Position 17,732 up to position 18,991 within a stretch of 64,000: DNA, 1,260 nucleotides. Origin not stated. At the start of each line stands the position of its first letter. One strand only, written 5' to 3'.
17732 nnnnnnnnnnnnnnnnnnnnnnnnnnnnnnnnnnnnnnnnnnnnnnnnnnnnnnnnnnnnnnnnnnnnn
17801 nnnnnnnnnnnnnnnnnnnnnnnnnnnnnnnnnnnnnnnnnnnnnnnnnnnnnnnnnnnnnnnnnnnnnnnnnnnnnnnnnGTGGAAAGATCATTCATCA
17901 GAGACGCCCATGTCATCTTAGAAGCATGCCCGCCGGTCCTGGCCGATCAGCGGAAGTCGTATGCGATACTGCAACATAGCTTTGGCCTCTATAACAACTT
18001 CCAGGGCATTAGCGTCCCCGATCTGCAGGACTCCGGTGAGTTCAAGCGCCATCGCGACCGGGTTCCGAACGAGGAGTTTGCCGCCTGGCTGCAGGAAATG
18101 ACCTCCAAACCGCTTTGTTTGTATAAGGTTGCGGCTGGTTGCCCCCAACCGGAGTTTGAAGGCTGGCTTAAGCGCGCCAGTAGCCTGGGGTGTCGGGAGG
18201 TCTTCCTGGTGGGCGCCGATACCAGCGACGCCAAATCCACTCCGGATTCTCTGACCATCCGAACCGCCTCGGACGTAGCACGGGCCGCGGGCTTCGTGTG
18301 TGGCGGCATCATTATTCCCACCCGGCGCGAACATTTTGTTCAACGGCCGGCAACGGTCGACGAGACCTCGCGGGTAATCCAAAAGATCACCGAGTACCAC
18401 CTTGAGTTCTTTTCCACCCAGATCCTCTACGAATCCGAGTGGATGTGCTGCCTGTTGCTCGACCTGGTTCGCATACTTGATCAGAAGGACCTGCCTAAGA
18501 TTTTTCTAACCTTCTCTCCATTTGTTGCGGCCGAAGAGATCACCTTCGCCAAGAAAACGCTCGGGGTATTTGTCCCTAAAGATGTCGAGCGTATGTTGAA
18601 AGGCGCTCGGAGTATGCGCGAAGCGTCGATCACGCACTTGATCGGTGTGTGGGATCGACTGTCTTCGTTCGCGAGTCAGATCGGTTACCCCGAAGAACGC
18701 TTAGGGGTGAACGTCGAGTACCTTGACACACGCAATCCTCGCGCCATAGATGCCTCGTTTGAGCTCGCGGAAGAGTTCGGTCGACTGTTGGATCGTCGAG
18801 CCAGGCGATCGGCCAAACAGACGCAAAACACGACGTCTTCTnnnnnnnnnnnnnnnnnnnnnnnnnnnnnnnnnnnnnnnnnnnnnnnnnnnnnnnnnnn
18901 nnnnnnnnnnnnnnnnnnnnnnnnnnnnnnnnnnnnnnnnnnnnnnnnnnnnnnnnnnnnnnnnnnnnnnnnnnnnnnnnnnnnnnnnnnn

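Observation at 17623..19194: A mycobacterial-type MTHFR-like gene sits inside the dnaA-dnaN gap, transcribed toward the unwinding element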

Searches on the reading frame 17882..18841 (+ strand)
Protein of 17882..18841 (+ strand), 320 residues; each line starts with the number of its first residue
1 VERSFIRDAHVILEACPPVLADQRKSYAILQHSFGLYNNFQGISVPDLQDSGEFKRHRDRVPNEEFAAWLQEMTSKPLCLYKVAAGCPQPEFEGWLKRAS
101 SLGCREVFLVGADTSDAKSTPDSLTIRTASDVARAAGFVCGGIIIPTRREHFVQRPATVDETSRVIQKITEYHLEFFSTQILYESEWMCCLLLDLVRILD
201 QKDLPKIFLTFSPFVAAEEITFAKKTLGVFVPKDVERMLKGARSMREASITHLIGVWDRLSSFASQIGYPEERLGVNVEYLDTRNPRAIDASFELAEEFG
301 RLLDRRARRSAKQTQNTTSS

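Call 4: search_protein_families(library=pfam, proteins=[window:17882-18841:+], max_evalue=1)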
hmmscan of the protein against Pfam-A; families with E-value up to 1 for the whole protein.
window:17882-18841:+ (320 aa): 0 families

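Call 5: search_protein_families(library=ncbifam, proteins=[window:17882-18841:+], max_evalue=1)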
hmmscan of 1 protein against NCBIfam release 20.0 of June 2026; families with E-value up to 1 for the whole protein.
window:17882-18841:+ (320 aa): 0 families

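Call 7: find_homologous_proteins(query=window:17882-18841:+)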
Query window:17882-18841:+ (320 aa): 372 proteins with E <= 0.001 among 2569 candidates; the best 120 are listed.
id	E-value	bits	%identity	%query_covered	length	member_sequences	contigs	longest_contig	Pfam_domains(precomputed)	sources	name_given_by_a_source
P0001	1.6e-212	722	100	100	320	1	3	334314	-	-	-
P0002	1.8e-139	482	67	98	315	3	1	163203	-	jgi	jgi:hypothetical protein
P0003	1.6e-138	479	67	93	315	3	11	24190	-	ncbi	-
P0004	2.7e-137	475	66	97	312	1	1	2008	-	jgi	jgi:hypothetical protein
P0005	3.1e-137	475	67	97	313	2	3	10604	-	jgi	jgi:5,10-methylenetetrahydrofolate reductase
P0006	7.2e-137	474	65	98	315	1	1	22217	-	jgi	jgi:hypothetical protein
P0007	1.3e-136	473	66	94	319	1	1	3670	-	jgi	-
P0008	3.3e-136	472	65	97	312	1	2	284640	-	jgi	jgi:hypothetical protein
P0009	3.4e-136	472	68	94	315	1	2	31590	-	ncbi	-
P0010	6.3e-136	471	64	97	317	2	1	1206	-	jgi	-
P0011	6.4e-136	471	68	94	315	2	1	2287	-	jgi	jgi:hypothetical protein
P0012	8.4e-136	470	67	94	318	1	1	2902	-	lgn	-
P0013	9.7e-136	470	67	94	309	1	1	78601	-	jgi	jgi:hypothetical protein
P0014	1.3e-135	470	67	93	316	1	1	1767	-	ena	-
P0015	1.7e-135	469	68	93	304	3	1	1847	-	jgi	jgi:5,10-methylenetetrahydrofolate reductase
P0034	4.9e-134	464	67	94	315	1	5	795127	-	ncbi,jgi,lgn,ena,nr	ncbi:MAG: hypothetical protein OEX18_08615 [Candidatus Krumholzibacteria bacterium]|nr:hypothetical 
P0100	2.3e-130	452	63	94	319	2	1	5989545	-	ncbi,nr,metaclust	ncbi:hypothetical protein ABI59_12045 [Acidobacteria bacterium Mor1]|nr:hypothetical protein ABI59_1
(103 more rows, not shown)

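Call 8: search_solved_structures(query=window:17882-18841:+, max_evalue=10, show_alignments=2)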
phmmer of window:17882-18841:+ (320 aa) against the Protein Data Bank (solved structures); distinct sequences matched with E-value up to 10: 4.
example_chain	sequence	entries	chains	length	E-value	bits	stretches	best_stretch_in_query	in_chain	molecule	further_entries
3ijd_A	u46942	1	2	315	6.8e-07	32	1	76-301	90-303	uncharacterized protein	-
3tow_A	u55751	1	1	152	0.65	12.4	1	168-235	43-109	Multivesicular body subunit 12B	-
1gyl_A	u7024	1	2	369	1.5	11.2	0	216-263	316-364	GLYCOLATE OXIDASE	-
1gox_A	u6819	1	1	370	1.6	11.1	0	216-263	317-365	(S)-2-HYDROXY-ACID OXIDASE, PEROXISOMAL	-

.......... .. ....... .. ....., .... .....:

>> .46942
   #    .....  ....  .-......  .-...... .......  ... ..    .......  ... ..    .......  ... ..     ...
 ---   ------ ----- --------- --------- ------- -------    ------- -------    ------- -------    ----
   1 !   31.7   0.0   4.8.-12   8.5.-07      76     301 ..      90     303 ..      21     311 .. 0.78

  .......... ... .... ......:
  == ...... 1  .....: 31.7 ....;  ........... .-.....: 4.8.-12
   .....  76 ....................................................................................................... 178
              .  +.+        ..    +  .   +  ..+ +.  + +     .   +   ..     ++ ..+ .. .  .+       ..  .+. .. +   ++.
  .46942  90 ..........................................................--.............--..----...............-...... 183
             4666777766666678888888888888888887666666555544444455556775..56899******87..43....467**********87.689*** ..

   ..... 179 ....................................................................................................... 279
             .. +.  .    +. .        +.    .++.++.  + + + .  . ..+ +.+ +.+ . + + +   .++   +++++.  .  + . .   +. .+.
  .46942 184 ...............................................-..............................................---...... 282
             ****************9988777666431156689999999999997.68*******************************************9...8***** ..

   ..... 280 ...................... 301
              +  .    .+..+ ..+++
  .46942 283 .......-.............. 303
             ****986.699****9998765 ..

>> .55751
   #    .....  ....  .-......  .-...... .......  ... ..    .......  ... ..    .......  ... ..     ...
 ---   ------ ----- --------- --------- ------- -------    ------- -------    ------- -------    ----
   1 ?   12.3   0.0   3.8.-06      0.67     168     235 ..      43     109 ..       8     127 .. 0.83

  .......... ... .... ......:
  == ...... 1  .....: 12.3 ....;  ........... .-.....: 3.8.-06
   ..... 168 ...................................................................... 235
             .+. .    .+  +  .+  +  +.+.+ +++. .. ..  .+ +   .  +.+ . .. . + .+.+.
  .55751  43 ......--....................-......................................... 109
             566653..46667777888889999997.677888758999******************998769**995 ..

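Call 10: search_solved_structures(query=A1, max_evalue=10, show_alignments=3)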
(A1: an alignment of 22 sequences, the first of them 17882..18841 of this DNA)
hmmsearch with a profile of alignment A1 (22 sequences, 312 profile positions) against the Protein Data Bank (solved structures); distinct sequences matched with E-value up to 10: 8.
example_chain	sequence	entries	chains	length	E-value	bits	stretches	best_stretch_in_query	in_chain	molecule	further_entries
3ijd_A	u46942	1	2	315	1.2e-12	50.8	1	44-304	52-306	uncharacterized protein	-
3tow_A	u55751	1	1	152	0.22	13.8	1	168-236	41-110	Multivesicular body subunit 12B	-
5k4g_A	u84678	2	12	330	0.29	13.4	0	105-164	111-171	L-asparaginase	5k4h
6rue_B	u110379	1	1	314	1.5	11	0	167-211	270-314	L-asparaginase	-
6rue_C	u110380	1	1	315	1.5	11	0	167-211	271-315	L-asparaginase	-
6rue_D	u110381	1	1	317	1.5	11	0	167-211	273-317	L-asparaginase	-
6rue_A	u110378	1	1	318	1.6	11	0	167-211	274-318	L-asparaginase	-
6syh_A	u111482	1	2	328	1.7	10.9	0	167-211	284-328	L-asparaginase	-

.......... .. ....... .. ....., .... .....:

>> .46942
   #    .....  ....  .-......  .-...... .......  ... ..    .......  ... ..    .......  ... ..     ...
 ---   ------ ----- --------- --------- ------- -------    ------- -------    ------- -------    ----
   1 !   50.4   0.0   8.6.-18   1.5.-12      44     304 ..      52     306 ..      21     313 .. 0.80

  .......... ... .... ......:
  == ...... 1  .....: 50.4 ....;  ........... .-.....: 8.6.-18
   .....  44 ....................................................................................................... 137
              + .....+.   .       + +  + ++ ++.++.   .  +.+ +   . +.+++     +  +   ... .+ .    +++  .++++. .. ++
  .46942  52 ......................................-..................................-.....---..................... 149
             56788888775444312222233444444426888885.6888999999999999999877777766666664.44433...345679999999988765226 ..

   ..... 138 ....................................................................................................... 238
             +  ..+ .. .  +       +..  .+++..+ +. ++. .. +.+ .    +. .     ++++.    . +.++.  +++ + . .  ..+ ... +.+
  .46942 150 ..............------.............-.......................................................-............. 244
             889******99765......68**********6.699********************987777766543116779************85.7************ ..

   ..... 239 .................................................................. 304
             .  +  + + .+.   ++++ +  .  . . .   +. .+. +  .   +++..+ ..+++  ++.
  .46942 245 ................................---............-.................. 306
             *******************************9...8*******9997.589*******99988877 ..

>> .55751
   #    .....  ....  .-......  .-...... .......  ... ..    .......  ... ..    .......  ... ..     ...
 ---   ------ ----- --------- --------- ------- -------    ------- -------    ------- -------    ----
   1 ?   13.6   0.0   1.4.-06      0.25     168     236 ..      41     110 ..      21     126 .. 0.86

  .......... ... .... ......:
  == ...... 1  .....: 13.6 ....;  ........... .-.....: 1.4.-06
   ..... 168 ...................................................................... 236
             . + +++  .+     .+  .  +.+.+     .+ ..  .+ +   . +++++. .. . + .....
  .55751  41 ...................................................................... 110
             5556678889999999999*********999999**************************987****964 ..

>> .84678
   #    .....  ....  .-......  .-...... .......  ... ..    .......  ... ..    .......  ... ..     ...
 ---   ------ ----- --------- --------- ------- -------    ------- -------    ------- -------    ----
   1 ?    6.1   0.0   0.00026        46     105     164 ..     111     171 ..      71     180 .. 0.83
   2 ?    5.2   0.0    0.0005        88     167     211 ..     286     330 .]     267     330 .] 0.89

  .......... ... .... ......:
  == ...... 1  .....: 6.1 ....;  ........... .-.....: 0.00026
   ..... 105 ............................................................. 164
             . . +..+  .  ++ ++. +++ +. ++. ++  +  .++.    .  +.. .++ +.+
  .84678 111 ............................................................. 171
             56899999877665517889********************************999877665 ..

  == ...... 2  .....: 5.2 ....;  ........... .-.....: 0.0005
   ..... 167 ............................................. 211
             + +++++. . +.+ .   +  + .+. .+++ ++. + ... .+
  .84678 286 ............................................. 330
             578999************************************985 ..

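Call 23: predict_structure(alignment_id=A1)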
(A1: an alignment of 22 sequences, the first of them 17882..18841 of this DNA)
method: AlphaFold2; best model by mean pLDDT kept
length: 320 residues; sequences in the alignment: 22
mean_pLDDT: 81.9   pTM: 0.83
mean pLDDT of the five models: 81.9, 79.0, 69.9, 66.9, 62.5
residues with pLDDT >= 90: 129; 70-90: 129; 50-70: 51; < 50: 11
segments of 3 or more residues with pLDDT < 50: 114-118, 154-156
pLDDT, mean of each block of 10 residues (from residue 1): 76 77 72 73 63 58 80 75 85 90 88 54 87 95 73 51 90 93 87 95 95 92 82 92 95 95 96 91 81 91 80 64
secondary structure, 60 per line:
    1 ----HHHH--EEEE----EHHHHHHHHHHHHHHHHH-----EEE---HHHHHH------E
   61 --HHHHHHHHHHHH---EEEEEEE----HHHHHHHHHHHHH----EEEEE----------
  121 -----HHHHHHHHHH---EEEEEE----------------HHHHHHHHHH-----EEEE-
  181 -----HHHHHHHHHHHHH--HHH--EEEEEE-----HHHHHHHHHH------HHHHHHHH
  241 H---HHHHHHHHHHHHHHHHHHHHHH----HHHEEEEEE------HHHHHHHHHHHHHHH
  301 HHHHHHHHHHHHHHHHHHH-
elements in order: H5-8 E11-14 H20-36 E42-44 H48-53 H63-74 E78-84 H89-101 E106-110 H126-135 E139-144 H161-170 E176-179 H186-198 E206-211 H217-226 H233-241 H245-266 E274-279 H286-319

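Call 27: fold_search(model_id=the predicted structure, library=pdb)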
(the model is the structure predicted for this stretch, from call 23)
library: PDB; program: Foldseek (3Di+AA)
matches with E <= 10: 1724; with E <= 0.001: 269
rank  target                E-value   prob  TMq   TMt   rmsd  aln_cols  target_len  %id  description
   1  7wmz_E                1.6e-12  1.00  0.68  0.74   4.1       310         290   18  Crystal structure of methylenetetrahydrofolate reductase MSMEG_6649 from Mycobacterium smegmatis with NADH (released 2023-01-25)
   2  7wmx                  4.8e-12  1.00  0.68  0.73   4.3       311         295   19  Crystal structure of methylenetetrahydrofolate reductase MSMEG_6649 from Mycobacterium smegmatis with 5,10-methylenetetr (released 2023-01-25)
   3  7wmz_A                7.8e-12  1.00  0.67  0.74   4.3       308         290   18  Crystal structure of methylenetetrahydrofolate reductase MSMEG_6649 from Mycobacterium smegmatis with NADH (released 2023-01-25)
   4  3ijd_B                2.0e-11  1.00  0.70  0.78   3.7       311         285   20  Uncharacterized protein Cthe_2304 from Clostridium thermocellum binds two copies of 5-methyl-5,6,7,8-tetrahydrofolic a (released 2009-09-01)
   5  8qpj_B                2.3e-11  1.00  0.63  0.68   4.7       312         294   18  FAD-independent Methylene-Tetrahydrofolate Reductase Mutant E9Q from Mycobacterium hassiacum (released 2024-05-29)
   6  7wmz_D                2.4e-11  1.00  0.67  0.73   4.2       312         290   17  Crystal structure of methylenetetrahydrofolate reductase MSMEG_6649 from Mycobacterium smegmatis with NADH (released 2023-01-25)
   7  8bgr                  3.3e-11  1.00  0.60  0.65   5.4       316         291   16  FAD-independent Methylene-Tetrahydrofolate Reductase from Mycobacterium hassiacum (released 2023-05-10)
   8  3ijd_A                5.3e-11  1.00  0.70  0.77   3.8       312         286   19  Uncharacterized protein Cthe_2304 from Clostridium thermocellum binds two copies of 5-methyl-5,6,7,8-tetrahydrofolic a (released 2009-09-01)
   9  8qpj_A                5.3e-11  1.00  0.63  0.68   4.9       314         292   18  FAD-independent Methylene-Tetrahydrofolate Reductase Mutant E9Q from Mycobacterium hassiacum (released 2024-05-29)
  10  7wmz_B                6.0e-11  1.00  0.68  0.74   4.2       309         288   17  Crystal structure of methylenetetrahydrofolate reductase MSMEG_6649 from Mycobacterium smegmatis with NADH (released 2023-01-25)
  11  8eac_A                6.2e-10  1.00  0.62  0.68   5.1       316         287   16  Thermus thermophilus methylenetetrahydrofolate reductase (released 2023-01-18)
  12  8eac_B                1.0e-09  1.00  0.63  0.71   4.3       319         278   18  Thermus thermophilus methylenetetrahydrofolate reductase (released 2023-01-18)
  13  1v93                  2.3e-09  1.00  0.62  0.68   4.8       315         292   16  5,10-Methylenetetrahydrofolate Reductase from Thermus thermophilus HB8 (released 2004-02-03)
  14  1b5t_A                3.1e-09  1.00  0.65  0.74   4.9       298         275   12  ESCHERICHIA COLI METHYLENETETRAHYDROFOLATE REDUCTASE (released 1999-01-20)
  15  5ume_F                3.3e-09  1.00  0.61  0.69   5.8       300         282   13  Crystal Structure of 5,10-Methylenetetrahydrofolate Reductase MetF from Haemophilus influenzae (released 2017-02-22)
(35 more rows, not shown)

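Call 38: find_related_loci(query=A1, collection=genome_contigs, flank=4000)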
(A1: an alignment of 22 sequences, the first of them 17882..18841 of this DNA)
Query A1 (320 aa) in genome_contigs; peptide patterns used: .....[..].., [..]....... (x = any residue, [..] = any of these).
217 stretches matched a pattern; 49 encode a relative of the query (tblastn E <= 1e-3); 49 distinct loci.
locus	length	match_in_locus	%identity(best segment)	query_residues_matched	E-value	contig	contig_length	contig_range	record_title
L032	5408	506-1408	66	3-303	2e-140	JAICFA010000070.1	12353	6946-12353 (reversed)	MAG: Candidatus Krumholzibacteriia bacterium isolate BD_ISSM_2_bin.43 k141_5371225_length_12353_cov_8.0000, whole genome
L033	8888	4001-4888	66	8-303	3e-138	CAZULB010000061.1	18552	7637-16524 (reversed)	MAG TPA_asm: uncultured bacterium isolate SRP237561_co1_357 genome assembly, contig: NODE_5011_length_18552_cov_6.213873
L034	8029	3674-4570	66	2-300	4e-138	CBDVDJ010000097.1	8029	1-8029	MAG TPA_asm: uncultured bacterium isolate SRR21487738_concoct_129 genome assembly, contig: ERZ25083882.3647, whole genom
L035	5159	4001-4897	66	2-300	2e-138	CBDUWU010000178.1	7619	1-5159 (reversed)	MAG TPA_asm: uncultured bacterium isolate SRR22302368_binner13_Refined_37 genome assembly, contig: ERZ25747235.4959, who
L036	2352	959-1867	64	1-303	5e-146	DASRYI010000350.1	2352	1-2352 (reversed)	MAG TPA_asm: Candidatus Krumholzibacteriia bacterium isolate SMAG_U13222 k141_376850, whole genome shotgun sequence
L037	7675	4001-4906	65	8-305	3e-137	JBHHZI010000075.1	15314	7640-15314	MAG: Acidobacteriota bacterium isolate Maj_1_bin.40 NODE_1745_length_15314_cov_6.285995, whole genome shotgun sequence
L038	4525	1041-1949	64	1-303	2e-139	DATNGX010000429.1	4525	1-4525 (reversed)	MAG TPA_asm: Candidatus Krumholzibacteriia bacterium isolate SMAG_U11332 k141_118618, whole genome shotgun sequence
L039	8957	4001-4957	62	3-315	5e-137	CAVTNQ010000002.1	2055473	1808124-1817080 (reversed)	MAG: Candidatus Latescibacteria bacterium isolate MFD02242.bin.1.209 genome assembly, contig: contig_3930, whole genome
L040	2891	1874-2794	64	2-308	5e-143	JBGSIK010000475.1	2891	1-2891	MAG: Candidatus Krumholzibacteriia bacterium isolate JTS-AC129 k141_135452, whole genome shotgun sequence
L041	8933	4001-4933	63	6-320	7e-137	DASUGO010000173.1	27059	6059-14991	MAG TPA_asm: Candidatus Krumholzibacteriia bacterium isolate SMAG_U1407 k141_1891956, whole genome shotgun sequence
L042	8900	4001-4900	69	4-303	3e-136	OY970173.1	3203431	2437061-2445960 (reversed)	MAG: Candidatus Latescibacteria bacterium isolate MFD02242.bin.1.32 genome assembly, chromosome: 1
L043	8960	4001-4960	63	3-316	2e-136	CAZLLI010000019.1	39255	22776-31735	MAG TPA_asm: uncultured bacterium isolate SRP173033_co3_72 genome assembly, contig: NODE_1030_length_39255_cov_8.440485,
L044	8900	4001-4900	63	1-300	3e-135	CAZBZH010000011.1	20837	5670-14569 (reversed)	MAG TPA_asm: uncultured Acidobacteriota bacterium isolate SRP135972_co1_119 genome assembly, contig: NODE_2648_length_20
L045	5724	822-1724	66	3-303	8e-135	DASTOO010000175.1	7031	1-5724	MAG TPA_asm: Candidatus Krumholzibacteriia bacterium isolate SMAG_U2172 k141_95980, whole genome shotgun sequence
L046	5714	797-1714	62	1-306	6e-135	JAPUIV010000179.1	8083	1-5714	MAG: Acidobacteria bacterium isolate KW1-S11_103 KW1-S11_103_cg179, whole genome shotgun sequence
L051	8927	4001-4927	63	1-309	1e-132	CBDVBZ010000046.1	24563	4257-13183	MAG TPA_asm: uncultured bacterium isolate SRR22302364_binner13_Refined_9 genome assembly, contig: ERZ25073603.441, whole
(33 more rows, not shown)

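Call 41: find_encoding_contigs(protein=P0100, flank=6000, max_places=2)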
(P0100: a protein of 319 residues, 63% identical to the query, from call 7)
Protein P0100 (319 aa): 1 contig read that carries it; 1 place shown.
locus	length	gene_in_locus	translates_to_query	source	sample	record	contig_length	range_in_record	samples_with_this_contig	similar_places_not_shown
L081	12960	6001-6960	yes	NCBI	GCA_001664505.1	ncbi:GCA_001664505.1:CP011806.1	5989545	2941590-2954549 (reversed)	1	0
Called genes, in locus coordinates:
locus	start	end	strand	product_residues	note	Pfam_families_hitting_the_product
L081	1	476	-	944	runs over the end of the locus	PF00069:Pkinase, PF07714:PK_Tyr_Ser-Thr, PF06439:3keto-disac_hyd (weak)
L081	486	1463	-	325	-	PF08240:ADH_N, PF00107:ADH_zinc_N, PF13602:ADH_zinc_N_2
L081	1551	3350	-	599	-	PF20695:UbiD_N, PF01977:UbiD, PF20696:UbiD_C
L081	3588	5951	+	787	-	PF06452:CBM9_1, PF19313:DUF5916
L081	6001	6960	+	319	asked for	-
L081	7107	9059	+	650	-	PF02771:Acyl-CoA_dh_N, PF02770:Acyl-CoA_dh_M, PF00441:Acyl-CoA_dh_1, PF08028:Acyl-CoA_dh_2, PF22924:ACOX_C_alpha1, PF21343:ACAD9-ACADV_C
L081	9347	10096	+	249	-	PF13444:Acetyltransf_5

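Call 42: find_encoding_contigs(protein=P0034, flank=6000, max_places=2)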
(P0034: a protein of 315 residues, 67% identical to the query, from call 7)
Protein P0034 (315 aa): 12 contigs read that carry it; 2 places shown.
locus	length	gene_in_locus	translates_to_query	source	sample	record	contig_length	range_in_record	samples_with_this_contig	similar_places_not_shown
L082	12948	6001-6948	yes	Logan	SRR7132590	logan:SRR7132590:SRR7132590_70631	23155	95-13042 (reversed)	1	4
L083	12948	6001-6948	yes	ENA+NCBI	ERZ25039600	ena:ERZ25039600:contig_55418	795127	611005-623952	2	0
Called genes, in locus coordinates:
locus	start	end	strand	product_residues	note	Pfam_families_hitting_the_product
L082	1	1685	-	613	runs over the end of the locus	PF07691:PA14, PF10528:GLEYA, PF13860:FlgD_ig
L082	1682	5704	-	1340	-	PF07995:GSDH, PF18911:PKD_4, PF00801:PKD, PF18911:PKD_4, PF07691:PA14, PF13860:FlgD_ig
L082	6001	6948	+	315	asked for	-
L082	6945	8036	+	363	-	PF02746:MR_MLE_N, PF13378:MR_MLE_C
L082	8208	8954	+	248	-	PF00005:ABC_tran, PF13304:AAA_21 (weak)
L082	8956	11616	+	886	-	PF13346:ABC2_membrane_5 (weak), PF12698:ABC2_membrane_3 (weak), PF23357:DUF7088, PF09822:ABC_transp_aux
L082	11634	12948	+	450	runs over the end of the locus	PF14238:DUF4340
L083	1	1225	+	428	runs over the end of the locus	PF14522:Cytochrome_C7 (faint), PF22678:Cytochrom_c_NrfB-like (faint), PF09699:Paired_CXXCH_1 (faint), PF14537:Cytochrom_c3_2 (weak)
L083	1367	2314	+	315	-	PF22678:Cytochrom_c_NrfB-like (faint), PF14522:Cytochrome_C7 (faint), PF14537:Cytochrom_c3_2 (faint), PF09699:Paired_CXXCH_1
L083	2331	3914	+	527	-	-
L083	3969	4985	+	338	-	PF14522:Cytochrome_C7 (faint), PF22113:Mtrc-MtrF_II-IV_dom (weak), PF14537:Cytochrom_c3_2 (faint)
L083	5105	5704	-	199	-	-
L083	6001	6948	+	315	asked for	-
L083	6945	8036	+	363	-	PF02746:MR_MLE_N, PF13378:MR_MLE_C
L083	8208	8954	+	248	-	PF00005:ABC_tran, PF13304:AAA_21 (weak)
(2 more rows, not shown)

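Call 48: search_protein_families(library=pfam, proteins=[L051:2406-3458:-, L051:843-2360:+], max_evalue=0.001)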
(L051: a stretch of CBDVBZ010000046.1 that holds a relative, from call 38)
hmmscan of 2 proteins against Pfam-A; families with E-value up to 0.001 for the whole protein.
L051:2406-3458:- (350 aa): 2 families
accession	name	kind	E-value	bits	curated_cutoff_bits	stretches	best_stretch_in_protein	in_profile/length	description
PF00316.25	FBPase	-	2.7e-65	220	34.8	1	19-209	1-191/191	Fructose-1-6-bisphosphatase, N-terminal domain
PF18913.5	FBPase_C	-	3e-40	137.4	27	1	214-344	2-125/127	Fructose-1-6-bisphosphatase, C-terminal domain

L051:843-2360:+ (505 aa): 1 family
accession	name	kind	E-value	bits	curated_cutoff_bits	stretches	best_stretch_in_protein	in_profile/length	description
PF03372.29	Exo_endo_phos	-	7.3e-07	29.6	24.5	1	232-492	1-225/225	Endonuclease/Exonuclease/phosphatase family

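Call 70: search_protein_representatives(alignment_id=A1)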
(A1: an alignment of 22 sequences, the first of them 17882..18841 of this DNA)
Query: 22 sequences, 312 profile positions. Proteins with E-value up to 0.001 (for the whole library): 290; up to 1e-10: 124; up to 1e-30: 11. The best 150 are listed.
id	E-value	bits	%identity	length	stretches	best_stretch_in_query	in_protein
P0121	3.7e-121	420.4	-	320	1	6-303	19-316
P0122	3.9e-80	285.6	-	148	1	159-305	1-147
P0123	4.1e-58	213.3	-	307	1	7-307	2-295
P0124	4.4e-57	209.9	-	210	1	3-141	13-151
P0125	1.9e-52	194.7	-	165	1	1-142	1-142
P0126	3.6e-47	177.3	-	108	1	3-98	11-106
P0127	3.1e-44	167.7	-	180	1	3-107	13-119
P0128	1.1e-40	156.0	-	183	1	221-305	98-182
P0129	1.3e-38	149.2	-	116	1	2-99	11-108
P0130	4.2e-36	141.0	-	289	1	5-302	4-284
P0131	2.2e-31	125.5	-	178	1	40-158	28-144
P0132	2.3e-30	122.1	-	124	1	43-139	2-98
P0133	1.9e-29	119.2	-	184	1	154-306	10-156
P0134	3.1e-29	118.5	-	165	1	3-78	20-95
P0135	3.2e-29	118.4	-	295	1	9-302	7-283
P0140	1.3e-23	100.0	-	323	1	54-299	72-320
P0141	3.0e-23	98.8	-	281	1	13-285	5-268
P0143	3.4e-21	92.0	-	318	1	23-302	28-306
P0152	1.2e-18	83.7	-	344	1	8-303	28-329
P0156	1.3e-17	80.3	-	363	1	10-304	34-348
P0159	2.9e-17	79.1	-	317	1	10-304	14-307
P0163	7.0e-17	77.9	-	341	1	22-301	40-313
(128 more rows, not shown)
